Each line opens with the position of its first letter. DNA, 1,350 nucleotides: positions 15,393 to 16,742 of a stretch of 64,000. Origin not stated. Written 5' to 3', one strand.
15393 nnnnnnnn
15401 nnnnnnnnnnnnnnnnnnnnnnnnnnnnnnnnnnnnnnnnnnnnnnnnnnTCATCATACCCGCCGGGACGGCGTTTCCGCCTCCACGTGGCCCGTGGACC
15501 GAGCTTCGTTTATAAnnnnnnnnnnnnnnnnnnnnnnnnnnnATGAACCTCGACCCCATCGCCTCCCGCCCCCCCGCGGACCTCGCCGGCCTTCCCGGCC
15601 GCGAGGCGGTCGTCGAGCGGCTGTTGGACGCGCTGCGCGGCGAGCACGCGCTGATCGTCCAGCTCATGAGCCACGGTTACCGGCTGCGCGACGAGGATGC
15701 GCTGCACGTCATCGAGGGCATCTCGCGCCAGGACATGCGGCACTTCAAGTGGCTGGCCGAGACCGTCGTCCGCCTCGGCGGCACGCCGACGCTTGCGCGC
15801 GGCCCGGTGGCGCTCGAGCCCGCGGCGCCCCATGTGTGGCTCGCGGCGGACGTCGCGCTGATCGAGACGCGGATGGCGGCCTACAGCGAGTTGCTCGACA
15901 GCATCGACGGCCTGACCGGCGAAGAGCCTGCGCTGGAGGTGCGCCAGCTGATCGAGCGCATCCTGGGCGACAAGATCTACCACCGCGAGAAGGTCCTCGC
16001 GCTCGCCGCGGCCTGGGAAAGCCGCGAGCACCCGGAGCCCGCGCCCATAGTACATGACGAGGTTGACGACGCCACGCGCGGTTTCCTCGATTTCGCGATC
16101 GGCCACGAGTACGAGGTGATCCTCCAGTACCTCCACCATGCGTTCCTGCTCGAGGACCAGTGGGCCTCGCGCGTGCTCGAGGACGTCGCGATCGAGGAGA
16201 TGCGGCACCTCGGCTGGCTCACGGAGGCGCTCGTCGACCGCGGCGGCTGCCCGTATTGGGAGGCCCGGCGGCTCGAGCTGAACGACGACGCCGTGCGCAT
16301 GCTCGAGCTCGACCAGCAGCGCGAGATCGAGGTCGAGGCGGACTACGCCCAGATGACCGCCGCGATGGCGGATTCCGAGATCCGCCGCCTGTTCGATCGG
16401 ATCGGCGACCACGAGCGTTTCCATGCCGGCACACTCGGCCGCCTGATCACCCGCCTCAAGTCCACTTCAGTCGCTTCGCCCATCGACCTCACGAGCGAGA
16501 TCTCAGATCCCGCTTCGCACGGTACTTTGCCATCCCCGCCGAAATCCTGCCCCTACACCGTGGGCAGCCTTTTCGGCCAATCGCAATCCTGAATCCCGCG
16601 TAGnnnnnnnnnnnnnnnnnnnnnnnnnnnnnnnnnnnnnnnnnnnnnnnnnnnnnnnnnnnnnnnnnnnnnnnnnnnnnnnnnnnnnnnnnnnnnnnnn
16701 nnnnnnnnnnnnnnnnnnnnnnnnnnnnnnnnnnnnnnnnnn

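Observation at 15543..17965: Encapsulin operon whose cargo is a single-chain double ferritin-like protein with a TVGSL targeting peptide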

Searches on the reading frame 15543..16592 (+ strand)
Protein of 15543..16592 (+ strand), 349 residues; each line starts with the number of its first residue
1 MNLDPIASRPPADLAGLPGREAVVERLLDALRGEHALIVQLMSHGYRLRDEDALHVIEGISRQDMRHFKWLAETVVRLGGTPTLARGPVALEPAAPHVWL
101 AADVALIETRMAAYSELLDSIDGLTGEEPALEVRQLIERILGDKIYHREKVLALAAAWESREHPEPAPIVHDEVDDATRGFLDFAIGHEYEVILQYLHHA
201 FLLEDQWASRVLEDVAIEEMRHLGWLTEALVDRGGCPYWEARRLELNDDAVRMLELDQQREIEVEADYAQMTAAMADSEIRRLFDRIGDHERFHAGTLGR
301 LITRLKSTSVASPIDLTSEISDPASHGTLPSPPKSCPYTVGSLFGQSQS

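Call 3: search_protein_families(library=pfam, proteins=[window:15543-16592:+], max_evalue=0.1)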
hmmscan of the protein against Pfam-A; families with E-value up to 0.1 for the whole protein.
window:15543-16592:+ (349 aa): 5 families
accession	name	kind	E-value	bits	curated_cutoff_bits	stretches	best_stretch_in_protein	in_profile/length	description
PF00210.30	Ferritin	-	2.8e-14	53.7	24.5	2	185-274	7-105/142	Ferritin-like domain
PF12902.13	Ferritin-like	-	2.1e-11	44.5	22.3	2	184-244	3-66/221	Ferritin-like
PF02915.23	Rubrerythrin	-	2.5e-07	31.6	22.8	1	181-301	2-136/137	Rubrerythrin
PF13668.12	Ferritin_2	-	0.0019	18.8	24.7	0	269-311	30-70/138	Ferritin-like domain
PF03232.19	COQ7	-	0.012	15.7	23.5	0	252-306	5-60/169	Ubiquinone biosynthesis protein COQ7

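Call 4: search_protein_families(library=ncbifam, proteins=[window:15543-16592:+], max_evalue=0.1)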
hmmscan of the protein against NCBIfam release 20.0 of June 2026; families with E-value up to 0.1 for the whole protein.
window:15543-16592:+ (349 aa): 3 families
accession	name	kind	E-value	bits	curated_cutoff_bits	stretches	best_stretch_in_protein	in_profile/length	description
NF058679.1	EncB_fam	subfamily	2.1e-12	47.1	90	2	247-343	18-117/117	encapsulin nanocompartment ferritin-likeEncB family encapsulin nanocompartment ferritin-like cargo protein cargo protein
TIGR04535.1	ferrit_encaps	subfamily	1.1e-05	25.3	125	2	248-307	13-71/114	encapsulin-associated ferritin-like protein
NF045676.1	FeExpMbfA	equivalog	0.0043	16.5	450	1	184-308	15-154/318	iron exporter MbfA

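Call 6: search_solved_structures(query=window:15543-16592:+, max_evalue=1, show_alignments=3)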
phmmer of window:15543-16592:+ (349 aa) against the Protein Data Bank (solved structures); distinct sequences matched with E-value up to 1: 6.
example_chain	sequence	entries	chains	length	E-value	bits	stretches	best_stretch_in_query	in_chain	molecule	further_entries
9viw_A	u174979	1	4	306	4e-27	98.6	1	22-307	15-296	Bacterioferritin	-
9qq4_A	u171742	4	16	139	1e-05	28.2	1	27-149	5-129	Bacterioferritin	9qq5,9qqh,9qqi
1nf4_A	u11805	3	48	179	5.5e-05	25.8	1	185-326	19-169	bacterioferritin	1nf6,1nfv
2qqy_A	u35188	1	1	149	0.002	20.7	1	176-302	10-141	Sigma B operon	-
3gvy_A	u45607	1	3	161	0.044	16.3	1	19-125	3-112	Bacterioferritin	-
8w1d_A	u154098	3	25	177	0.22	13.9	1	181-251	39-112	DPS-LIKE PROTEIN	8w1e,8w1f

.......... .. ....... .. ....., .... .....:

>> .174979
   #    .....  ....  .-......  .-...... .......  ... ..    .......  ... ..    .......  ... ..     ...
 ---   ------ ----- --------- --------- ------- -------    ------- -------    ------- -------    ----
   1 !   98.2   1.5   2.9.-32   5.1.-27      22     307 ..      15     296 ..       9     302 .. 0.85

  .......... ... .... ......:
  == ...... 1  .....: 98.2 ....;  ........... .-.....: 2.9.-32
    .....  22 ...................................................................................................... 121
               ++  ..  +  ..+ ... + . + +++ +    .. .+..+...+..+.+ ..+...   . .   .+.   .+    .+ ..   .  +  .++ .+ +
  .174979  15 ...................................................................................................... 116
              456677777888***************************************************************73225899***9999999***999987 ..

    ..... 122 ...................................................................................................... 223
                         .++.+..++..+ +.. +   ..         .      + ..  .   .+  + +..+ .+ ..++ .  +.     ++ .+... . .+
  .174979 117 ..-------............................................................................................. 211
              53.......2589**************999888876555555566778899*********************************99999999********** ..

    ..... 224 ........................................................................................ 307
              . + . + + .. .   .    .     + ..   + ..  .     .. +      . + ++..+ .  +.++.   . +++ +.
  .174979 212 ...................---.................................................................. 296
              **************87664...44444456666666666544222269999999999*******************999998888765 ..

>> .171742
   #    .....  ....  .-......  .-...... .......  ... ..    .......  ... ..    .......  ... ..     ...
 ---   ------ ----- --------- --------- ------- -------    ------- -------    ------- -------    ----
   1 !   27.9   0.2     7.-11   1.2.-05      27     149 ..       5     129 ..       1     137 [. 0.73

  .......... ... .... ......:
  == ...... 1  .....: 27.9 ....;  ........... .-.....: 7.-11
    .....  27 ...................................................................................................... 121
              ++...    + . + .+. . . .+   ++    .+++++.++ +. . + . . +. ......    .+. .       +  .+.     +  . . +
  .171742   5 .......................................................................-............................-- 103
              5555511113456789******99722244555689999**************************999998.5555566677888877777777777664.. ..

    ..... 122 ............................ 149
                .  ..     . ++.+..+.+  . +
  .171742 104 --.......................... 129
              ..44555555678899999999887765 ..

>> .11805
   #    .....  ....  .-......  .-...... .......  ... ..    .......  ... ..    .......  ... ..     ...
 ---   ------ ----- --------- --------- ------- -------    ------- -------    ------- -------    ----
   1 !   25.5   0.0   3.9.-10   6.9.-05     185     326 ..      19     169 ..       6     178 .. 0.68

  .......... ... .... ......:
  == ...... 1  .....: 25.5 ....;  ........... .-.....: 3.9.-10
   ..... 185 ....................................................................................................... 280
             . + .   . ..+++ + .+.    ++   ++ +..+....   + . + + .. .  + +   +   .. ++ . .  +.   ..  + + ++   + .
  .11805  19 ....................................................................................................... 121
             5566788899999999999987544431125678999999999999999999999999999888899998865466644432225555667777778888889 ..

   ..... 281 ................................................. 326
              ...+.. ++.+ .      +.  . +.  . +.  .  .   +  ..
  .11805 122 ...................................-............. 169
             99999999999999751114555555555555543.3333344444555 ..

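Call 9: find_homologous_proteins(query=window:15543-16592:+, max_evalue=0.001)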
Query window:15543-16592:+ (349 aa): 36 proteins with E <= 0.001 among 8000 candidates.
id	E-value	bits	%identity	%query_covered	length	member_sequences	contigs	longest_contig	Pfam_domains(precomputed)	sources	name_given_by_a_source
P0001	6.0e-229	777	100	100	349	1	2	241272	PF02915.24,PF12902.14,PF00210.31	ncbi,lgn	-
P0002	3.3e-191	653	85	100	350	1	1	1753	PF02915.24,PF12902.14,PF00210.31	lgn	-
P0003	1.5e-178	611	81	100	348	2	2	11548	PF02915.24,PF12902.14,PF00210.31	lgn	-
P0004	3.4e-178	610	82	99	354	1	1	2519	PF02915.24,PF12902.14,PF00210.31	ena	-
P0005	4.3e-176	603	78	100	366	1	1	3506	PF12902.14,PF00210.31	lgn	-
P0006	2.0e-174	598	78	100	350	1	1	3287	PF02915.24,PF12902.14,PF00210.31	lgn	-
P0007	1.9e-165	568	77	97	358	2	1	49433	PF02915.24,PF12902.14,PF00210.31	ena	-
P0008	1.7e-153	529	71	98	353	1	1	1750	PF02915.24,PF12902.14,PF00210.31,PF13668.13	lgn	-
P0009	1.3e-140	487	67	95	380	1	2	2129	PF02915.24,PF12902.14,PF00210.31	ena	-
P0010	2.2e-136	473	59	98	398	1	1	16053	PF02915.24,PF12902.14,PF00210.31,PF13668.13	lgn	-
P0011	1.8e-132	460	62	93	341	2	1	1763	PF02915.24,PF12902.14,PF00210.31,PF13668.13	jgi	jgi:bacterioferritin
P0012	5.3e-128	445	60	98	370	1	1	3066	PF12902.14,PF00210.31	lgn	-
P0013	9.1e-110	385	59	95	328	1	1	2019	PF02915.24,PF12902.14,PF00210.31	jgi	jgi:bacterioferritin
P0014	2.7e-103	364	56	93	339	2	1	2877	PF09537.17,PF02915.24,PF12902.14,PF00210.31,PF13668.13,PF03232.20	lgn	-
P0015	7.4e-103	362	56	92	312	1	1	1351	PF02915.24,PF12902.14,PF00210.31,PF13668.13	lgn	-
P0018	2.3e-102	361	60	81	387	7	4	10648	PF02915.24,PF12902.14,PF00210.31,PF13668.13,PF03232.20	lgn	-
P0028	2.8e-69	252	45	93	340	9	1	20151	PF12902.14,PF00210.31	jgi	jgi:bacterioferritin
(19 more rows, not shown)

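Call 20: find_encoding_contigs(protein=window:15543-16592:+, flank=6000, max_places=4)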
Protein window:15543-16592:+ (349 aa): 2 contigs read that carry it; 2 places shown.
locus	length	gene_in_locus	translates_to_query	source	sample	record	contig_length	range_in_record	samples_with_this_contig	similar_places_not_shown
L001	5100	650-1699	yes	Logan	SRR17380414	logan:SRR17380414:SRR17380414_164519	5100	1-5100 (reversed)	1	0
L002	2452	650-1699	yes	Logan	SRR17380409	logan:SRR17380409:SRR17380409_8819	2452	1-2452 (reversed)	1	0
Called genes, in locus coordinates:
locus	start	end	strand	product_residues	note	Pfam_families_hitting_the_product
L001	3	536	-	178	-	?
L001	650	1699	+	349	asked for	PF02915:Rubrerythrin (faint), PF12902:Ferritin-like (faint), PF00210:Ferritin (weak)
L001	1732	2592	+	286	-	PF04454:Linocin_M18, PF19774:DUF6260 (faint)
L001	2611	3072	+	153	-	-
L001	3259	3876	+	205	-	-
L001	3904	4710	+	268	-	-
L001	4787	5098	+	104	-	?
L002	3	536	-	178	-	?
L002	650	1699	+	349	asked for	PF02915:Rubrerythrin (faint), PF12902:Ferritin-like (faint), PF00210:Ferritin (weak)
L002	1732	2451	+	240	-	?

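Call 23: find_related_loci(query=A1, collection=genome_contigs, flank=6000)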
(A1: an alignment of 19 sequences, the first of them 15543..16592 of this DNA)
Query A1 (349 aa) in genome_contigs; peptide patterns used: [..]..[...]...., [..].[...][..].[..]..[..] (x = any residue, [..] = any of these).
177 stretches matched a pattern; 46 encode a relative of the query (tblastn E <= 1e-3); 46 distinct loci.
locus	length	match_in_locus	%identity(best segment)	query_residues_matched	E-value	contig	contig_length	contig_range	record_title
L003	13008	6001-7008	44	5-348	5e-78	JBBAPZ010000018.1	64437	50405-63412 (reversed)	MAG: Candidatus Sericytochromatia bacterium isolate EUL_180 ctg18-EUL_180, whole genome shotgun sequence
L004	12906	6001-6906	37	18-346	3e-48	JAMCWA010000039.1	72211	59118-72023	MAG: Bacillota bacterium isolate FK_Sedi_B_Bin.70 NODE_792_length_72211_cov_2.93344, whole genome shotgun sequence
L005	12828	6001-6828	35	16-302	7e-48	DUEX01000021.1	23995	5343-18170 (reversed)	MAG TPA_asm: Dehalococcoidia bacterium isolate W265 Contig21, whole genome shotgun sequence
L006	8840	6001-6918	34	23-343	5e-45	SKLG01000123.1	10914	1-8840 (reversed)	MAG: Anaerolineae bacterium isolate CSSed162cmA_203 CSSed16-2cmA-21131, whole genome shotgun sequence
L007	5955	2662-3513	35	20-304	3e-45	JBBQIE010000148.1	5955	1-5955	MAG: Anaerolineae bacterium isolate Co_metawrap_836 Cmw_836_k141_10912177_length_5955_cov_7.0000, whole genome shotgun s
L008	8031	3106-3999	33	9-305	1e-36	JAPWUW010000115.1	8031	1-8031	MAG: Anaerolineae bacterium isolate RSWS13 scaffold_2078_c1, whole genome shotgun sequence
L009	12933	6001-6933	33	20-348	4e-36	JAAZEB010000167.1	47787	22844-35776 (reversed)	MAG: Armatimonadota bacterium isolate AS09scLD_256 159428_AS09, whole genome shotgun sequence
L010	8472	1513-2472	32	21-344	3e-36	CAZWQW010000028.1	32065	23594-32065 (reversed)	MAG TPA_asm: uncultured bacterium isolate binchicken_co27_440 genome assembly, contig: NODE_2416_length_32065_cov_14.163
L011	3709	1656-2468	35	21-294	2e-34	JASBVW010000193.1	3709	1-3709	MAG: Bacillota bacterium isolate Bu80 NODE_11562_length_3709_cov_7.023536, whole genome shotgun sequence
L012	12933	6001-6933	30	31-348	2e-34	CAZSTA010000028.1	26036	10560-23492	MAG TPA_asm: uncultured bacterium isolate binchicken_co34_576 genome assembly, contig: NODE_2838_length_26036_cov_5.2235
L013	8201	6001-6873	31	19-309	2e-34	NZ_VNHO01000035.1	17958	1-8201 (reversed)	Thermosediminibacter litoriperuensis strain DSM 16647 Ga0056050_scaffold00035.35, whole genome shotgun sequence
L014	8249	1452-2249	32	23-295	3e-34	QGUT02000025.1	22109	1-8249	MAG: Bacillota bacterium isolate ZC4RG34 NODE_1893_length_22109_cov_16.028974, whole genome shotgun sequence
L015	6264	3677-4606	30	20-349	3e-33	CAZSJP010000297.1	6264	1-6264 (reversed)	MAG TPA_asm: uncultured bacterium isolate SRP077602_co2_316 genome assembly, contig: NODE_18529_length_6264_cov_3.755516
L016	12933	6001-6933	31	23-318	6e-31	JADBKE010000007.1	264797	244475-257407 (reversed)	MAG: Candidatus Fermentithermobacillaceae bacterium isolate Bu31 contig_277_pilon_pilon_pilon, whole genome shotgun sequ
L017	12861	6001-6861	30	21-310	7e-31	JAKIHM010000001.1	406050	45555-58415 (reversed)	Thermovorax subterraneus strain DSM 21563 Scaffold1_1, whole genome shotgun sequence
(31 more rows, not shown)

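Call 24: find_encoding_contigs(protein=P0007, flank=6000, max_places=2)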
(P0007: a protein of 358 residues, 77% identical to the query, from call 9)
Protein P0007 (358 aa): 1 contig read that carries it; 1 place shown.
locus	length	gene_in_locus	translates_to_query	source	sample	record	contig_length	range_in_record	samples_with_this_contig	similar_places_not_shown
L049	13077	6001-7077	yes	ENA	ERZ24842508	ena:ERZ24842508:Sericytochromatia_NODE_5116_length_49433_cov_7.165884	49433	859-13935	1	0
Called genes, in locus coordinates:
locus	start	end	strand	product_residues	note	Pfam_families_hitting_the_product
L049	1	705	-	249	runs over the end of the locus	-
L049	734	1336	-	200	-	-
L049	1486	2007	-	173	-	PF22692:LlgE_F_G_D1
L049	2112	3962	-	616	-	PF01436:NHL (faint), PF08450:SGL (faint), PF24684:Vgb_lyase (faint), PF25021:TEN_NHL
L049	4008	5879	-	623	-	PF01436:NHL (faint), PF25021:TEN_NHL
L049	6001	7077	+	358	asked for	PF02915:Rubrerythrin (faint), PF00210:Ferritin (weak), PF12902:Ferritin-like (weak)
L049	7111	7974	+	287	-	PF04454:Linocin_M18, PF19774:DUF6260 (weak)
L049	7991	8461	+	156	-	-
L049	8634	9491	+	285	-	-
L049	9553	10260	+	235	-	-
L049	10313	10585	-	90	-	PF00708:Acylphosphatase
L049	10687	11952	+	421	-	PF22148:Fervidolysin_NPro-like, PF00082:Peptidase_S8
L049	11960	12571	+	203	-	PF05724:TPMT, PF13649:Methyltransf_25, PF13847:Methyltransf_31 (weak), PF08241:Methyltransf_11, PF08242:Methyltransf_12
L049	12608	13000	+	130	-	PF22148:Fervidolysin_NPro-like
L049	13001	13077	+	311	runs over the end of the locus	PF04227:Indigoidine_A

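Call 25: find_encoding_contigs(protein=P0010, flank=6000, max_places=2)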
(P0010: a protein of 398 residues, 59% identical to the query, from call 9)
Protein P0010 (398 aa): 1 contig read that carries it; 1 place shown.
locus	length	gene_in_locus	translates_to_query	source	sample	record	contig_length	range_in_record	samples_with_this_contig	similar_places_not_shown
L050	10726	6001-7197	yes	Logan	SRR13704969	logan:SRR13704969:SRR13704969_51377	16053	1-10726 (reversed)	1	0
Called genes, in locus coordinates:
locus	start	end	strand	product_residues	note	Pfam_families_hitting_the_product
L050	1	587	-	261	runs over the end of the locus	-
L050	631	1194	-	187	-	-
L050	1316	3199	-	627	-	PF06739:SBBP (faint), PF25021:TEN_NHL, PF01436:NHL (faint), PF25021:TEN_NHL (weak)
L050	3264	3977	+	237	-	-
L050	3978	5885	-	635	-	PF25021:TEN_NHL (faint), PF01436:NHL (faint), PF24684:Vgb_lyase (faint)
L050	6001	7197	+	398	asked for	PF13668:Ferritin_2 (faint), PF12902:Ferritin-like (faint), PF02915:Rubrerythrin (faint), PF00210:Ferritin (weak)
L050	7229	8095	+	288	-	PF04454:Linocin_M18, PF19774:DUF6260 (weak)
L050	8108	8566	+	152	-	-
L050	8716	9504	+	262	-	-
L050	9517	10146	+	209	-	-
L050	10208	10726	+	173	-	?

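Call 26: find_encoding_contigs(protein=P0018, flank=6000, max_places=2)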
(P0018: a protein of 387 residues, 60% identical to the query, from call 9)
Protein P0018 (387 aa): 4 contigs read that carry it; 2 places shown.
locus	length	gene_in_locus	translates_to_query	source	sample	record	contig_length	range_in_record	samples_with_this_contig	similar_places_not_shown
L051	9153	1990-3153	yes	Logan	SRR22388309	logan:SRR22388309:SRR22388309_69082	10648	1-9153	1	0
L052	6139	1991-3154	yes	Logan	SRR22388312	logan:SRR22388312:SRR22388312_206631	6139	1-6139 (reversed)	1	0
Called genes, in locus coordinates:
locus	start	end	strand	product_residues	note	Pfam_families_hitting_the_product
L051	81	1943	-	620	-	PF08450:SGL (faint), PF01436:NHL (faint), PF25021:TEN_NHL (weak)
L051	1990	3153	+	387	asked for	PF00210:Ferritin (weak), PF12902:Ferritin-like (faint), PF03232:COQ7 (faint), PF13668:Ferritin_2 (faint), PF02915:Rubrerythrin (weak), PF00210:Ferritin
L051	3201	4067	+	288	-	PF04454:Linocin_M18, PF19774:DUF6260 (weak), PF09950:Major_capside (weak)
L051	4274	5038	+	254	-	-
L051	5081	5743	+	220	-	-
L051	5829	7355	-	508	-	PF01145:Band_7, PF15975:Flot (weak)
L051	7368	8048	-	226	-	PF25842:NfeD_TM (faint)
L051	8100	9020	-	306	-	-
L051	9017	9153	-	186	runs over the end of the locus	PF03167:UDG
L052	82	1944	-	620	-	PF08450:SGL (faint), PF01436:NHL (faint), PF25021:TEN_NHL (weak)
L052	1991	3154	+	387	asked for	PF00210:Ferritin (weak), PF12902:Ferritin-like (faint), PF03232:COQ7 (faint), PF13668:Ferritin_2 (faint), PF02915:Rubrerythrin (weak), PF00210:Ferritin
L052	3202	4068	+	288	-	PF04454:Linocin_M18, PF19774:DUF6260 (weak), PF09950:Major_capside (weak)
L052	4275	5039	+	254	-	-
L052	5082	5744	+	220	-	-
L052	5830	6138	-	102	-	?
